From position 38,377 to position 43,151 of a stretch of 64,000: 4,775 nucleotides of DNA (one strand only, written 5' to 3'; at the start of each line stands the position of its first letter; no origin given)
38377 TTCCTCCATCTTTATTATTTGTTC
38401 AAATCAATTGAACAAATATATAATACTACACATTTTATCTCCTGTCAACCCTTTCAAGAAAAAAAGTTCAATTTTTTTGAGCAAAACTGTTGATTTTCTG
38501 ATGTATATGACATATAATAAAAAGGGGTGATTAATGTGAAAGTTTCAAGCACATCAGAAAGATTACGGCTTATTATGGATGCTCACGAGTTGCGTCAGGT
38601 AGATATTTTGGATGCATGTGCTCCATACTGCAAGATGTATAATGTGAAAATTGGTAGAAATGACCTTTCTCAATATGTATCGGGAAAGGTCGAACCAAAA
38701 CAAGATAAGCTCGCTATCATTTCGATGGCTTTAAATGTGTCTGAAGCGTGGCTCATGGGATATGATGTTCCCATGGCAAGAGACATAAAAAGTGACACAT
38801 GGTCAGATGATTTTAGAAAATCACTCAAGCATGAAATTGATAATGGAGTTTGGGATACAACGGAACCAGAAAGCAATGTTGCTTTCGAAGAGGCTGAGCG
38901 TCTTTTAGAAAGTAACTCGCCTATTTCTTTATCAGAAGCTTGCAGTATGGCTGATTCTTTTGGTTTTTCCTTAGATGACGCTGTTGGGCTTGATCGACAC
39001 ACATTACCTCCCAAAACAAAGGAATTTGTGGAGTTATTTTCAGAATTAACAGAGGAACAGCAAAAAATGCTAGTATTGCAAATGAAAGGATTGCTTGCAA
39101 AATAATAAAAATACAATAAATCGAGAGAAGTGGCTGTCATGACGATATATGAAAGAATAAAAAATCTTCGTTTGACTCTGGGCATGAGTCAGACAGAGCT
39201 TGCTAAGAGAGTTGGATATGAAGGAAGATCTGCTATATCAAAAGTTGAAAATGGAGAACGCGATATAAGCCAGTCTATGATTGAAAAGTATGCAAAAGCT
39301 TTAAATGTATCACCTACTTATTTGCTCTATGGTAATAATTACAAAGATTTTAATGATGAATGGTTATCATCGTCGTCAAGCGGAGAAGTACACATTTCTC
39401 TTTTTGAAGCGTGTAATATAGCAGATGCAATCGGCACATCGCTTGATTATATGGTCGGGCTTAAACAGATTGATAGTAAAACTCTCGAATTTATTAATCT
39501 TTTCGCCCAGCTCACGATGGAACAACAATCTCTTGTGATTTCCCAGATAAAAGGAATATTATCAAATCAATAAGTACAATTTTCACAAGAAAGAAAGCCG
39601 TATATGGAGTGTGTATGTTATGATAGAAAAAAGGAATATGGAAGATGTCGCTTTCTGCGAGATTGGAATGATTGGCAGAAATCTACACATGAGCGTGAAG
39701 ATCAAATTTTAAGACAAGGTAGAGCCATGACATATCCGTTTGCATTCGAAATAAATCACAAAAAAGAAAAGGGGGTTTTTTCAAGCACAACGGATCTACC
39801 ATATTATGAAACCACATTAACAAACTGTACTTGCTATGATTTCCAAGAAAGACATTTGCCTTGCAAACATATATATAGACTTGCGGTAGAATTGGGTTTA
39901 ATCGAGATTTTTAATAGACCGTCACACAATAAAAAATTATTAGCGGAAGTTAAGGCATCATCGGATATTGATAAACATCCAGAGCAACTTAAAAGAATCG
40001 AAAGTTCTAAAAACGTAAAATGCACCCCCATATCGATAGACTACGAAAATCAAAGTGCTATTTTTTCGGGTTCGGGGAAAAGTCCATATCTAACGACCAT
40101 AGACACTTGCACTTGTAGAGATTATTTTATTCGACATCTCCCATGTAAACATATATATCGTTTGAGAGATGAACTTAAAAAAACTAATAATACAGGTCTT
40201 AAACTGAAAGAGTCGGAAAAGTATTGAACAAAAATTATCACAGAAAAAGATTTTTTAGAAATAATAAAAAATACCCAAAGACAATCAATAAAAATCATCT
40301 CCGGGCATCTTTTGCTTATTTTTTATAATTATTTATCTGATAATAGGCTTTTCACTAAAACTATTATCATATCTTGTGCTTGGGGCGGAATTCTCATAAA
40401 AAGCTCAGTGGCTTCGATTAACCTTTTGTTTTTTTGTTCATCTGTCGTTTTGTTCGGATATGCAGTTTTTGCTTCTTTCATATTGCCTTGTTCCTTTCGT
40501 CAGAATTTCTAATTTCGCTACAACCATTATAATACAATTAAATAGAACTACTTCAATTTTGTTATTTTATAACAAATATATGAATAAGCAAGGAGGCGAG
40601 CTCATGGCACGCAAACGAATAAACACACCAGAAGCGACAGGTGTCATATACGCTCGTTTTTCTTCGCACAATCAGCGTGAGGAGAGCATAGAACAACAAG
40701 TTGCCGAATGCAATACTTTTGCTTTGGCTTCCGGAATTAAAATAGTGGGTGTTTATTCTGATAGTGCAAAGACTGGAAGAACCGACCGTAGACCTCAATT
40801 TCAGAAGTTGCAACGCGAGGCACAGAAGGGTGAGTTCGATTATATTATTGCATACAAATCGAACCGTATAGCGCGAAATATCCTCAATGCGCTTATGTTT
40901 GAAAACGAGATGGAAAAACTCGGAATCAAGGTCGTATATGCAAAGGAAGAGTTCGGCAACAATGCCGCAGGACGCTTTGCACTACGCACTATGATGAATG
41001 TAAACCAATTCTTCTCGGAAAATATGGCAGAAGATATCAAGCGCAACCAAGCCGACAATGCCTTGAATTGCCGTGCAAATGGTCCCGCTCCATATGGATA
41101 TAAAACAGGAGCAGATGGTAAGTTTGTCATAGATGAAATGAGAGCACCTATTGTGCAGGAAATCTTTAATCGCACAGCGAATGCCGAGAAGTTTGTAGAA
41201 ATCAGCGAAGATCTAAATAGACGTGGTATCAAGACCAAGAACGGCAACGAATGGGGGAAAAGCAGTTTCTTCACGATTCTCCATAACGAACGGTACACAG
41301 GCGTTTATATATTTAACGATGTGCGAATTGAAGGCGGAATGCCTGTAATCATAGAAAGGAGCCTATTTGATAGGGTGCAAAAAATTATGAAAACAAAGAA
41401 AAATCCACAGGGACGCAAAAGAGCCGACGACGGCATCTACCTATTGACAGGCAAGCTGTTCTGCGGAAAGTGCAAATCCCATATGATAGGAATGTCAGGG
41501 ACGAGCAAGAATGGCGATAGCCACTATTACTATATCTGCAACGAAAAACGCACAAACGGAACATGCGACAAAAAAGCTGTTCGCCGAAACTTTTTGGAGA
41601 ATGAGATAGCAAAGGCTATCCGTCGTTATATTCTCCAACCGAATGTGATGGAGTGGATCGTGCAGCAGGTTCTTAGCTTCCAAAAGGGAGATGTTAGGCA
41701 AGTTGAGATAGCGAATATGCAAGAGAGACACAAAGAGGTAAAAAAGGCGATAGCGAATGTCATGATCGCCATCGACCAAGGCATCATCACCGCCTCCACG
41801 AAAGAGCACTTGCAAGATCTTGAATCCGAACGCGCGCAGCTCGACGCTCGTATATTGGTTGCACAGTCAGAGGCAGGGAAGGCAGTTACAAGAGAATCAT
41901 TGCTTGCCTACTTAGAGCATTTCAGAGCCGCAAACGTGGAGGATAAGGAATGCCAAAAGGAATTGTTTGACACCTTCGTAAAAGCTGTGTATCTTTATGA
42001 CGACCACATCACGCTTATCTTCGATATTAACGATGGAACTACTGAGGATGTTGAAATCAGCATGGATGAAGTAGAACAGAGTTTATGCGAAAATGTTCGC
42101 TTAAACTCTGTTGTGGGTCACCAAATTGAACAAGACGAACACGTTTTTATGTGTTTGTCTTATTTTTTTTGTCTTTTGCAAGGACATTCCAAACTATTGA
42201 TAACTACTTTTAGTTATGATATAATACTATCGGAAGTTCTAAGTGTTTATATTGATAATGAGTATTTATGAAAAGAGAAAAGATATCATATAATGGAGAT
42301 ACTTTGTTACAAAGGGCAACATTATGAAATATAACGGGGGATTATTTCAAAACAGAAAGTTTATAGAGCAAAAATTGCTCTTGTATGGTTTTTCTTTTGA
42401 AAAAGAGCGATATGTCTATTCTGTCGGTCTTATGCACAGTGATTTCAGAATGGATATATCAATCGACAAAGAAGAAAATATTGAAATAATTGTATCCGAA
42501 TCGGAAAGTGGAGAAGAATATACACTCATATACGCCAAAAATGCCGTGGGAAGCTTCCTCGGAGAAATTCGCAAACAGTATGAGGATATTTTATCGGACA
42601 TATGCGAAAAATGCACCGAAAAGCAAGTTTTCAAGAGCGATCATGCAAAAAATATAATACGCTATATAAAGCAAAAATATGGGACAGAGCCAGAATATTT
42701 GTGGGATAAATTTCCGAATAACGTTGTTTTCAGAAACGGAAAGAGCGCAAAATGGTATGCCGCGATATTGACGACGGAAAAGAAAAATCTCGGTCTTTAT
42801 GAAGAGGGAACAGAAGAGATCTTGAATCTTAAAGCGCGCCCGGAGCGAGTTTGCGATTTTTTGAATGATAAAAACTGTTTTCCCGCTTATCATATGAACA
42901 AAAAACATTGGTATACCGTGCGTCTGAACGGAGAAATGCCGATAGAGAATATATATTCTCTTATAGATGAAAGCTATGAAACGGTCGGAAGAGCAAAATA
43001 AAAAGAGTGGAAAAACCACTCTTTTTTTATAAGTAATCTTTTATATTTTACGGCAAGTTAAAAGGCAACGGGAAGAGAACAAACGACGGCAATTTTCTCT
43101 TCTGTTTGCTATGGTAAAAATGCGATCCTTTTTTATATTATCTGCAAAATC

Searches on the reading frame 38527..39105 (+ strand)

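Call 98: search_protein_families(library=pfam, proteins=[window:38527-39105:+], max_evalue=0.001)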
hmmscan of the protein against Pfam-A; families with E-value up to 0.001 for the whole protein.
window:38527-39105:+ (192 aa): 1 family
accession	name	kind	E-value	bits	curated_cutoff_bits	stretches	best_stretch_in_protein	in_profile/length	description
PF01381.28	HTH_3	-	0.00011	22.6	23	1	43-76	22-55/55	Helix-turn-helix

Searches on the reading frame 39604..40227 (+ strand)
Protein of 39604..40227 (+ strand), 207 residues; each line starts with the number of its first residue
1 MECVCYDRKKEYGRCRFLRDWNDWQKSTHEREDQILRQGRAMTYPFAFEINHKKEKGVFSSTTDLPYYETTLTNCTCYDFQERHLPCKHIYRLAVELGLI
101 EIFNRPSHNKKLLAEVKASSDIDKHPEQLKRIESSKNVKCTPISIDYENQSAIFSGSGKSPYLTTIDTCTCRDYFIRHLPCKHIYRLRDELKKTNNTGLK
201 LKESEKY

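Call 98: search_protein_families(library=pfam, proteins=[window:39604-40227:+], max_evalue=0.001)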
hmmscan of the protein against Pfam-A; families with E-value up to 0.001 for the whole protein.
window:39604-40227:+ (207 aa): 1 family
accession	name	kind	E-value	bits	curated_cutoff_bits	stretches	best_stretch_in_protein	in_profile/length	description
PF04434.22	SWIM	-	2.6e-12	46.4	19.6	2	73-94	13-34/38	SWIM zinc finger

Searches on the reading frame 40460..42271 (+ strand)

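Call 98: search_protein_families(library=pfam, proteins=[window:40460-42271:+], max_evalue=0.001)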
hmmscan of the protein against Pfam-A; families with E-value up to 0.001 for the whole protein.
window:40460-42271:+ (603 aa): 3 families
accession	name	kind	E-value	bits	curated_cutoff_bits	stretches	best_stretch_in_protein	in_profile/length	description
PF00239.26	Resolvase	-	4.5e-24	85.6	23.3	1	62-199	2-138/145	Resolvase, N terminal domain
PF07508.19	Recombinase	-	1.9e-17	63.8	21.1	1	228-312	3-101/102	Recombinase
PF13408.12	Zn_ribbon_recom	-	5.2e-13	49.6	25.3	1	328-388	1-58/58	Recombinase zinc beta ribbon domain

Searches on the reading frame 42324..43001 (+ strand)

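Call 98: search_protein_families(library=pfam, proteins=[window:42324-43001:+], max_evalue=0.001)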
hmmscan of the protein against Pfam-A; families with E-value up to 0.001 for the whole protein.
window:42324-43001:+ (225 aa): 1 family
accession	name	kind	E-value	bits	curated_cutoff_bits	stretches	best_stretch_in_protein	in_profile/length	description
PF04237.18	YjbR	-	3.1e-18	66.6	30.1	1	117-219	2-87/88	YjbR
